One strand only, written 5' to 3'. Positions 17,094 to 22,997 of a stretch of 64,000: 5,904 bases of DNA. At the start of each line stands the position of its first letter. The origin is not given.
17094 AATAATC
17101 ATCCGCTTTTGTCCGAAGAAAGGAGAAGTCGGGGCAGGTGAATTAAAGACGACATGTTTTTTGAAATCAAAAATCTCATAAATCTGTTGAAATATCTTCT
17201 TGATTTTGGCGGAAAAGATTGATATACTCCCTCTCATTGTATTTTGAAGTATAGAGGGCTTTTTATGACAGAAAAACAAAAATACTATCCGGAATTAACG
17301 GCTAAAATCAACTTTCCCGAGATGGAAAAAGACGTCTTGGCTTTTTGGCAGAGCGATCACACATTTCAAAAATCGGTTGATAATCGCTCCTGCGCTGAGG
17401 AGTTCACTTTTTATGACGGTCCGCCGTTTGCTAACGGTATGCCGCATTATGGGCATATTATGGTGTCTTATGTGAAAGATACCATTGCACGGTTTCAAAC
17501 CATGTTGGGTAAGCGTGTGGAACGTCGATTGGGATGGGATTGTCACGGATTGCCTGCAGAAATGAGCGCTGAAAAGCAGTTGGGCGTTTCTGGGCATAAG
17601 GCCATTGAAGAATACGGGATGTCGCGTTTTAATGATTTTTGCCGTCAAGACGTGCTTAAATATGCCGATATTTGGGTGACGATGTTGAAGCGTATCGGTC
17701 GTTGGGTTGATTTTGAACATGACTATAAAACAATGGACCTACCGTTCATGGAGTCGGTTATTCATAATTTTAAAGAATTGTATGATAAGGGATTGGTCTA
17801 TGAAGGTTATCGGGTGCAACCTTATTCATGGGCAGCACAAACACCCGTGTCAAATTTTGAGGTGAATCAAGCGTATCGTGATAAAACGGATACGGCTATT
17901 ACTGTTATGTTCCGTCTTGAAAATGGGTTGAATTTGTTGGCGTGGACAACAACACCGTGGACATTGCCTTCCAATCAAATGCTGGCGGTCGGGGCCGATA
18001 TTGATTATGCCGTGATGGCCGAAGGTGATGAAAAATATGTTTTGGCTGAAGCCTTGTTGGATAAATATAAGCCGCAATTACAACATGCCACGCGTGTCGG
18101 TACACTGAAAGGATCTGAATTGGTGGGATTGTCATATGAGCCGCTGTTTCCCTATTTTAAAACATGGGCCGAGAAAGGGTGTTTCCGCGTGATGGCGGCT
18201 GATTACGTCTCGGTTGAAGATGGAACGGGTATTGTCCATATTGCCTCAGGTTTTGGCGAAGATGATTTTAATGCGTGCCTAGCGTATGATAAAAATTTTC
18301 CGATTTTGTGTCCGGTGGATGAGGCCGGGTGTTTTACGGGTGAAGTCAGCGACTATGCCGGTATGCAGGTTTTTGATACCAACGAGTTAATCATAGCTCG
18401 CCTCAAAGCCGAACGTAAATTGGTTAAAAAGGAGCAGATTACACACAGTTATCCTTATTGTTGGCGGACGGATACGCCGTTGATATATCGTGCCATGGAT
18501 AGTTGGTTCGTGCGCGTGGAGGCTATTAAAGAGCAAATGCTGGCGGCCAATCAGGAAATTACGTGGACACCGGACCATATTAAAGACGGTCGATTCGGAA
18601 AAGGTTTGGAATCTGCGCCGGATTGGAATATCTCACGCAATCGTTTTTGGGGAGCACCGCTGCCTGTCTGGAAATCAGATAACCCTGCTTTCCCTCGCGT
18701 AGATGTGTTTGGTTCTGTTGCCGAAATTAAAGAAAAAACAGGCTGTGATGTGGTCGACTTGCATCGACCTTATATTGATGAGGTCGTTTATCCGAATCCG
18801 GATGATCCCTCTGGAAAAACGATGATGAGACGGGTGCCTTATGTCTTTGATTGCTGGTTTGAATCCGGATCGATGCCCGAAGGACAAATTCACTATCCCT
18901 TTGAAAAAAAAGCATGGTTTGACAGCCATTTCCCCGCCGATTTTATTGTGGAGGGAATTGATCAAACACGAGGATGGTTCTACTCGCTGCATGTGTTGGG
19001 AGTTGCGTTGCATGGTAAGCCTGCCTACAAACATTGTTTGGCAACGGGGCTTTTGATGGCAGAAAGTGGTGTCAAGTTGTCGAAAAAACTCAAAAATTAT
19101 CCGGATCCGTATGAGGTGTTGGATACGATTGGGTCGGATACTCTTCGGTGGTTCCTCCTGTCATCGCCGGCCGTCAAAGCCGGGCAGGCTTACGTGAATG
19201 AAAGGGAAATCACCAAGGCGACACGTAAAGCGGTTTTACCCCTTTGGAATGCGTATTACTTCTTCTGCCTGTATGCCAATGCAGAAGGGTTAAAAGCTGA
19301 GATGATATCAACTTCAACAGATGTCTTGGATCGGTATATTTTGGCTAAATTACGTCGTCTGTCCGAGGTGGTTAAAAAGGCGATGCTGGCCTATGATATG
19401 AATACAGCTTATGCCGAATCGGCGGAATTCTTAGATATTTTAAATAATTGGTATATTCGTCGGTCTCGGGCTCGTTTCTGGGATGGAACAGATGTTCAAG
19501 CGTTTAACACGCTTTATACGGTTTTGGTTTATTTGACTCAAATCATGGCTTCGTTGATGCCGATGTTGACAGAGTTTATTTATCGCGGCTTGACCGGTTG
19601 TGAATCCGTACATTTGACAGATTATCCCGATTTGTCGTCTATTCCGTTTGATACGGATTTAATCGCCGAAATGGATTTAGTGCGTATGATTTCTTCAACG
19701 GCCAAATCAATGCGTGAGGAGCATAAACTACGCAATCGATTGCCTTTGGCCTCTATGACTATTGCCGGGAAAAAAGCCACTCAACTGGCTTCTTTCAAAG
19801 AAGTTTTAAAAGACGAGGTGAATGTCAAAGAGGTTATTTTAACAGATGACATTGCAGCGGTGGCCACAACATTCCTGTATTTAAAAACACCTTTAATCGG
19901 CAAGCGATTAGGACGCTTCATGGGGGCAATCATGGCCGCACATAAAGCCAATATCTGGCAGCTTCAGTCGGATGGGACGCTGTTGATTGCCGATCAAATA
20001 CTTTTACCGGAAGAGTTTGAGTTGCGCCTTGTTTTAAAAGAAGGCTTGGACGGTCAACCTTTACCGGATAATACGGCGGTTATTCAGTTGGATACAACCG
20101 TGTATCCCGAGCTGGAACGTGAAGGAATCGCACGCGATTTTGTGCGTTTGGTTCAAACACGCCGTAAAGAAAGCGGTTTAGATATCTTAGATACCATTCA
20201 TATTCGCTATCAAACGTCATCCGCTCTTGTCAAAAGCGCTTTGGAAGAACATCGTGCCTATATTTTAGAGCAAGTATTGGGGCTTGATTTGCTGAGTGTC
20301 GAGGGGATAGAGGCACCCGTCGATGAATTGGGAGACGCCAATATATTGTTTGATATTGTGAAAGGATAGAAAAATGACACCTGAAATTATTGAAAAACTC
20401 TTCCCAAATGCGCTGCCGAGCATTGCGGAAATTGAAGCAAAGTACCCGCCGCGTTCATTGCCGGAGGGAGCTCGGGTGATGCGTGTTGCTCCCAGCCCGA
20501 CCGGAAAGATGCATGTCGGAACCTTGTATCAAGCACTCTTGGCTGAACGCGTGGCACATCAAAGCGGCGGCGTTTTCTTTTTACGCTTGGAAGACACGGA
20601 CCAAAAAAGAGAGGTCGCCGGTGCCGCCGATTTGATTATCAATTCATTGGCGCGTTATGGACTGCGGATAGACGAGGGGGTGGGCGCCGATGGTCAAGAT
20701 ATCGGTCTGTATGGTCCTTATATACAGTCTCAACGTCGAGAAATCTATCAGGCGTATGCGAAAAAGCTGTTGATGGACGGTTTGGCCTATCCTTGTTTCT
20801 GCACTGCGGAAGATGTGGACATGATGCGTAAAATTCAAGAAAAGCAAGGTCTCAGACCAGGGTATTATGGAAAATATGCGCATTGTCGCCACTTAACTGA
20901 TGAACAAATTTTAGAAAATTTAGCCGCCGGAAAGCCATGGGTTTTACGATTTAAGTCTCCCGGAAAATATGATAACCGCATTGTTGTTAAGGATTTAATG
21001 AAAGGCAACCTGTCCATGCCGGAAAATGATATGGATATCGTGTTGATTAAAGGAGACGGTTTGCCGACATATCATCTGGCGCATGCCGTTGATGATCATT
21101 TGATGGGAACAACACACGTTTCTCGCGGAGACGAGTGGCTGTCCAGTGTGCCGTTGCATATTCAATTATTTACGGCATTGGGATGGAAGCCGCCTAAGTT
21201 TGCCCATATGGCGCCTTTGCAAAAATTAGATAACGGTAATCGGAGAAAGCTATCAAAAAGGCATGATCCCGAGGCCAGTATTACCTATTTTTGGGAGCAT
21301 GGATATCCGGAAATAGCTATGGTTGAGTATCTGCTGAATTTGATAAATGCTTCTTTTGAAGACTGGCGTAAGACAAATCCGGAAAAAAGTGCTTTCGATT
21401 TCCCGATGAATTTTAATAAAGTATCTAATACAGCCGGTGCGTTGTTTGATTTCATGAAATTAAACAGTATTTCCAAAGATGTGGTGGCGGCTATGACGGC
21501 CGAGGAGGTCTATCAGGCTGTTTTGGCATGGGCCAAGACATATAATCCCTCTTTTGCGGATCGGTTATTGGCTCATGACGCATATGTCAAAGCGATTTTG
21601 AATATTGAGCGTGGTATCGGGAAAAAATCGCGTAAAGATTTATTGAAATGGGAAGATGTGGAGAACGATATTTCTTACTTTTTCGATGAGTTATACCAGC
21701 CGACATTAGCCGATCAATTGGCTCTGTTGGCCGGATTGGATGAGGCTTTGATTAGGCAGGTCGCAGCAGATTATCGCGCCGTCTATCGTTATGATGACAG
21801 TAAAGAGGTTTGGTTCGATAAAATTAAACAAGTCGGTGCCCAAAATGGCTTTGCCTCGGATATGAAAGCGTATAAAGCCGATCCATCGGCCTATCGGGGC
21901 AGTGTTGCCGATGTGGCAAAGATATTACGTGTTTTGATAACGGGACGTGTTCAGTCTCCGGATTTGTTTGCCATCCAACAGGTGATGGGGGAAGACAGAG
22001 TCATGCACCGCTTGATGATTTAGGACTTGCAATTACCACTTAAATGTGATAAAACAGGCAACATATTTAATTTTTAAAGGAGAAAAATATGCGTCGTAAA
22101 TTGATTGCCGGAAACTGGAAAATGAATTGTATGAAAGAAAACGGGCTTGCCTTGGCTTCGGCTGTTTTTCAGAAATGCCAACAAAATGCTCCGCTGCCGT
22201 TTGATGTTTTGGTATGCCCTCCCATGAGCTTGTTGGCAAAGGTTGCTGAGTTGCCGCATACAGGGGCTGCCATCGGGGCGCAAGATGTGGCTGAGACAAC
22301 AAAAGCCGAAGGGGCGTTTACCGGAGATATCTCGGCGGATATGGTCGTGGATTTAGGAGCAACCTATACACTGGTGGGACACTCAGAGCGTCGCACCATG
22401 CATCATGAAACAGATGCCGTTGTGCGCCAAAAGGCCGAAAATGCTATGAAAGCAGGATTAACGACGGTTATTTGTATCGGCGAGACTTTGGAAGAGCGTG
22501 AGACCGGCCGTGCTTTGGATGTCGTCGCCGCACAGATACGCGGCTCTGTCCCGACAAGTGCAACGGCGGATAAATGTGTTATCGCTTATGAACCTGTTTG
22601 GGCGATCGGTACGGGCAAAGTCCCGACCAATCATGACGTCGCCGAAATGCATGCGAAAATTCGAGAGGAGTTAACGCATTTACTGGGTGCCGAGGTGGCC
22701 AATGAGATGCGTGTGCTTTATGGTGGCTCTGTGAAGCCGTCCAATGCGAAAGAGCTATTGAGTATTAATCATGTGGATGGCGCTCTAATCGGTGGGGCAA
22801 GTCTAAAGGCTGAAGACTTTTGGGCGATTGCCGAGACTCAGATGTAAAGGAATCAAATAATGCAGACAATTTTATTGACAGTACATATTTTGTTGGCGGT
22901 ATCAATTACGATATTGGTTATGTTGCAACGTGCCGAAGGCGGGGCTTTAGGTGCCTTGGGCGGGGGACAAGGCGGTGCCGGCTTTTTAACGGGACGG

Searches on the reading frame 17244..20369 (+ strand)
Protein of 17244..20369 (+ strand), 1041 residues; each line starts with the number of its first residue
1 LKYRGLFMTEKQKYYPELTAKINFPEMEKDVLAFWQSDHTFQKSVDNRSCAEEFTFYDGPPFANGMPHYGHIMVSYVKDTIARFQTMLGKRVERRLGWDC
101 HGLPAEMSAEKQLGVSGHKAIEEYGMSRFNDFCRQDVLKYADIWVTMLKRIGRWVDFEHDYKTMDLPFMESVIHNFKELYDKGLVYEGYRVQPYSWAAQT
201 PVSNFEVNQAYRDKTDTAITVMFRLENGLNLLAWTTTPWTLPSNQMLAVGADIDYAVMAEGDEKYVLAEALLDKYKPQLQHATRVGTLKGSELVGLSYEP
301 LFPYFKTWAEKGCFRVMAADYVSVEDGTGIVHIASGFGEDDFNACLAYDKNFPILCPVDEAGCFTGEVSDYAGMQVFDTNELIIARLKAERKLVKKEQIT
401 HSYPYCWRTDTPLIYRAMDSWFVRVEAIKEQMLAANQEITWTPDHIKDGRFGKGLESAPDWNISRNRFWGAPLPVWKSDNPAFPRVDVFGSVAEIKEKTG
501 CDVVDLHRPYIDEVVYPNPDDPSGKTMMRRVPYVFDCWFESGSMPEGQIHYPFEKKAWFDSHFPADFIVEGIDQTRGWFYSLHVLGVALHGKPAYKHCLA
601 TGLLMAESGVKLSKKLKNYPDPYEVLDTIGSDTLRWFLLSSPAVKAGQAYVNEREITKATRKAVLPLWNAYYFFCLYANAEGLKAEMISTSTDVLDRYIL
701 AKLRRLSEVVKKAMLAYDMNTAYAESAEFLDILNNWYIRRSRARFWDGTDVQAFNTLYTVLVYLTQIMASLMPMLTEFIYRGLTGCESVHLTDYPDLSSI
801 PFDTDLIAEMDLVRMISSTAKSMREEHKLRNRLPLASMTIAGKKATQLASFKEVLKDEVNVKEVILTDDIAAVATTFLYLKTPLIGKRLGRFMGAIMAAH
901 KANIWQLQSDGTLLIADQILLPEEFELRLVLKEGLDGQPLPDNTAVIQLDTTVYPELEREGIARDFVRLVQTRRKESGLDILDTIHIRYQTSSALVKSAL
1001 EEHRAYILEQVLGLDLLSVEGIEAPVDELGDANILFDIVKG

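Call 8: search_protein_families(library=pfam, proteins=[window:17244-20369:+], max_evalue=0.00001)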
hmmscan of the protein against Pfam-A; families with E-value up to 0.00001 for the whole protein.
window:17244-20369:+ (1041 aa): 4 families
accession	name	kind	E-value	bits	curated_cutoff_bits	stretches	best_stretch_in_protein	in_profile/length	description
PF00133.28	tRNA-synt_1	-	2e-127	425.8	22.7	1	31-646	2-410/414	tRNA synthetases class I (I, L, M and V)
PF19302.4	DUF5915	-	5.1e-23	82.1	27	1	853-1024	2-178/195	Domain of unknown function (DUF5915)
PF08264.19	Anticodon_1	-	6.8e-23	81.6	25.1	1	696-835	1-144/148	Anticodon-binding domain of tRNA ligase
PF09334.17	tRNA-synt_1g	-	9.3e-13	48.1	20.1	1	61-137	8-83/391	tRNA synthetases class I (M)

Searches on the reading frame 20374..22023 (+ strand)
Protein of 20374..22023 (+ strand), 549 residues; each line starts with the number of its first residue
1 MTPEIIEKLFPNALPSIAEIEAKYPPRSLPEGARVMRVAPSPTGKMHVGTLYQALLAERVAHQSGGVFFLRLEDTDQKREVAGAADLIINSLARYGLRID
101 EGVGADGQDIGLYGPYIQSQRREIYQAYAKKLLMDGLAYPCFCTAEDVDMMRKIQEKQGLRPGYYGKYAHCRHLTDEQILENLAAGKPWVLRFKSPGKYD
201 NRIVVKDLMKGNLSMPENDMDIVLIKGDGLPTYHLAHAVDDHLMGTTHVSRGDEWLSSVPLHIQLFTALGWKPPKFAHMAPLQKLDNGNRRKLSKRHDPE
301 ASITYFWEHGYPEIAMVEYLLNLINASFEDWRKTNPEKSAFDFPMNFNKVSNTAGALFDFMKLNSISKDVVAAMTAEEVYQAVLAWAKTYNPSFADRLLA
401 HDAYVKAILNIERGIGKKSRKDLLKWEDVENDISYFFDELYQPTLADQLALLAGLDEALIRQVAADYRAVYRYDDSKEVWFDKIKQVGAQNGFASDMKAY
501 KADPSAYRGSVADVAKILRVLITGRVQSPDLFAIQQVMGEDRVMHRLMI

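Call 8: search_protein_families(library=pfam, proteins=[window:20374-22023:+], max_evalue=0.00001)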
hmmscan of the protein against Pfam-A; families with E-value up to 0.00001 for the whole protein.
window:20374-22023:+ (549 aa): 1 family
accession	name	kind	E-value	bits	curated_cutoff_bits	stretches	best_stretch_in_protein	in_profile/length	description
PF00749.27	tRNA-synt_1c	-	7.7e-66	222.6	23.4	1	36-322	4-274/314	tRNA synthetases class I (E and Q), catalytic domain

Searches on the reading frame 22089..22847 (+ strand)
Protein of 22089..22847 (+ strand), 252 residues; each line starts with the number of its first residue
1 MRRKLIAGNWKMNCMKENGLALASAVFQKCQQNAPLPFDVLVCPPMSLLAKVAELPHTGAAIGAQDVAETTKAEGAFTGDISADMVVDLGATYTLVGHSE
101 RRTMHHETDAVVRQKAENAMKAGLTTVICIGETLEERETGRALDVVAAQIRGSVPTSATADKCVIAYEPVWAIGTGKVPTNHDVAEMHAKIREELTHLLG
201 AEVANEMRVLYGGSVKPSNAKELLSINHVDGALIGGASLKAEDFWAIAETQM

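Call 8: search_protein_families(library=pfam, proteins=[window:22089-22847:+], max_evalue=0.00001)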
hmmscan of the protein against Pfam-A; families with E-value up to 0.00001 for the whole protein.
window:22089-22847:+ (252 aa): 1 family
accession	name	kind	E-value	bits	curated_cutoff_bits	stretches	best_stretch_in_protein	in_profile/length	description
PF00121.24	TIM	-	6.3e-86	288.3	20.1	1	4-250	1-244/245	Triosephosphate isomerase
